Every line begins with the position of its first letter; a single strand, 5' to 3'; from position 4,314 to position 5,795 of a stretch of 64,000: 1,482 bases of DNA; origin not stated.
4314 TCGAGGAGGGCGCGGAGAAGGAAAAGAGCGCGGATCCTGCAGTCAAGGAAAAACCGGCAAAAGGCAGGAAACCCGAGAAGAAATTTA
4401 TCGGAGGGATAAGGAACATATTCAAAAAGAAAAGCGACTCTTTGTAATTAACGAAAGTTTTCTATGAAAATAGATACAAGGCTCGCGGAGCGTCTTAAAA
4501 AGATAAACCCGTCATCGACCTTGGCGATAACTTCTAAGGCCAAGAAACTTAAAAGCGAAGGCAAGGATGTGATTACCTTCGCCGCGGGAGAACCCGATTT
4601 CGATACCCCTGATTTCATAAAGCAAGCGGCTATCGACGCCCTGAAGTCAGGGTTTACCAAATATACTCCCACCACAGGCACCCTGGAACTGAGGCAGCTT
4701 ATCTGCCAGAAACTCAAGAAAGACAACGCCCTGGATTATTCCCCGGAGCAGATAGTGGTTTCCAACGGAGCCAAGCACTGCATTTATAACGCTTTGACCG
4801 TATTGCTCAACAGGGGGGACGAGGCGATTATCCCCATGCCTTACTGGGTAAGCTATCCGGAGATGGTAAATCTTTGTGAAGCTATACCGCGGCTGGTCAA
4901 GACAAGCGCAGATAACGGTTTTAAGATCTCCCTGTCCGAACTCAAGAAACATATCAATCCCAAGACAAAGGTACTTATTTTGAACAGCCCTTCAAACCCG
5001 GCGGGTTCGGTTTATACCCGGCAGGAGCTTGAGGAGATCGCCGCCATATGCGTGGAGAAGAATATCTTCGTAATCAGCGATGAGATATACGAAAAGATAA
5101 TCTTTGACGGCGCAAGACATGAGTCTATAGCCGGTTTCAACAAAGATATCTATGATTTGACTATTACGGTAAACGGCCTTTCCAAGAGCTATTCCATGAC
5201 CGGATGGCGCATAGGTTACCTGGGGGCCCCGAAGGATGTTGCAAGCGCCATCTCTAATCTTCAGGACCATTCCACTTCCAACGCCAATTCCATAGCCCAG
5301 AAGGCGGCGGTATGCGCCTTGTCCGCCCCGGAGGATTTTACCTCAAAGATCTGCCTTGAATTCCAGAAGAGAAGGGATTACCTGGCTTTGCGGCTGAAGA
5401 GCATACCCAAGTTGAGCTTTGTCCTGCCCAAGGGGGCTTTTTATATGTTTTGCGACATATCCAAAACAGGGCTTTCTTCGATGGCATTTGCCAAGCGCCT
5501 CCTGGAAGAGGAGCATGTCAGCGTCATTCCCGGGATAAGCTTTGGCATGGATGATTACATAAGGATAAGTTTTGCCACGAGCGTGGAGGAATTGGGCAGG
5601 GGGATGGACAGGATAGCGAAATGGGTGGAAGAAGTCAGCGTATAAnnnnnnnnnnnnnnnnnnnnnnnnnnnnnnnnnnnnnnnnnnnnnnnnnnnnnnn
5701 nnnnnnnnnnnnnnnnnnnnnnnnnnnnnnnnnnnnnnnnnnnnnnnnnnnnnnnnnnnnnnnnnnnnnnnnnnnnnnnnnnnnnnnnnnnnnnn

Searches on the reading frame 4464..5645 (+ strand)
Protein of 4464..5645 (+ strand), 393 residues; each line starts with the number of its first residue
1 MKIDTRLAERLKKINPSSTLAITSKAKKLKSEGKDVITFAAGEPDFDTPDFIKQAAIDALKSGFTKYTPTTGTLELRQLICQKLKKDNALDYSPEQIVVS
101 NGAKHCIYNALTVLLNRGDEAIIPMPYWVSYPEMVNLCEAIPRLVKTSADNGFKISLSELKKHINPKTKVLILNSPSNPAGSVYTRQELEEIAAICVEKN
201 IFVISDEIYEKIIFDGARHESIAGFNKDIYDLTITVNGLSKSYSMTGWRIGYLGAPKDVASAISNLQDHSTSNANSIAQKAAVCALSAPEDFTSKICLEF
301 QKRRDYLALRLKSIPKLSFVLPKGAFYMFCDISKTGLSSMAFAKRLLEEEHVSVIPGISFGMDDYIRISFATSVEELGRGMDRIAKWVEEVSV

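Call 17: find_encoding_contigs(protein=window:4464-5645:+, flank=10000, max_places=2)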
Protein window:4464-5645:+ (393 aa): 9 contigs read that carry it; 2 places shown.
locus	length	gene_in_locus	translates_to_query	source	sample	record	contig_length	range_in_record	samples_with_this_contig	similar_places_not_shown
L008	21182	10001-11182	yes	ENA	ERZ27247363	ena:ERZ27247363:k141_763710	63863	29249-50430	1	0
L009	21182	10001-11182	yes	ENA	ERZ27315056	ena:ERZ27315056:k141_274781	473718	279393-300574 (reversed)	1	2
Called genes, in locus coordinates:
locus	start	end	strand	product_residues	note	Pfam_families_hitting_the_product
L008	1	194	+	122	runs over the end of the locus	PF00238:Ribosomal_L14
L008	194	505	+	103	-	PF00467:KOW (weak), PF17136:ribosomal_L24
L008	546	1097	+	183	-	PF00281:Ribosomal_L5, PF00673:Ribosomal_L5_C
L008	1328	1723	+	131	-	PF00410:Ribosomal_S8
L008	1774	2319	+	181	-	PF00347:Ribosomal_L6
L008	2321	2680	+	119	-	PF00861:Ribosomal_L18p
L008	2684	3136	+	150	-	PF00333:Ribosomal_S5, PF03719:Ribosomal_S5_C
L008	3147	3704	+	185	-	PF00828:Ribosomal_L27A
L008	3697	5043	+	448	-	PF00344:SecY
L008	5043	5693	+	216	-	PF00406:ADK, PF13207:AAA_17, PF13238:AAA_18 (weak), PF13671:AAA_33 (weak), PF05191:ADK_lid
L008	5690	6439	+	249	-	PF00557:Peptidase_M24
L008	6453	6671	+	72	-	PF01176:eIF-1a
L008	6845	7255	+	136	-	PF00416:Ribosomal_S13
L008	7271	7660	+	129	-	PF00411:Ribosomal_S11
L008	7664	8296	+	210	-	PF00163:Ribosomal_S4, PF01479:S4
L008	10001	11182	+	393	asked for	PF00155:Aminotran_1_2, PF01041:DegT_DnrJ_EryC1 (weak), PF01053:Cys_Met_Meta_PP (weak)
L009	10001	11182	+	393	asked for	PF00155:Aminotran_1_2, PF01041:DegT_DnrJ_EryC1 (weak), PF01053:Cys_Met_Meta_PP (weak)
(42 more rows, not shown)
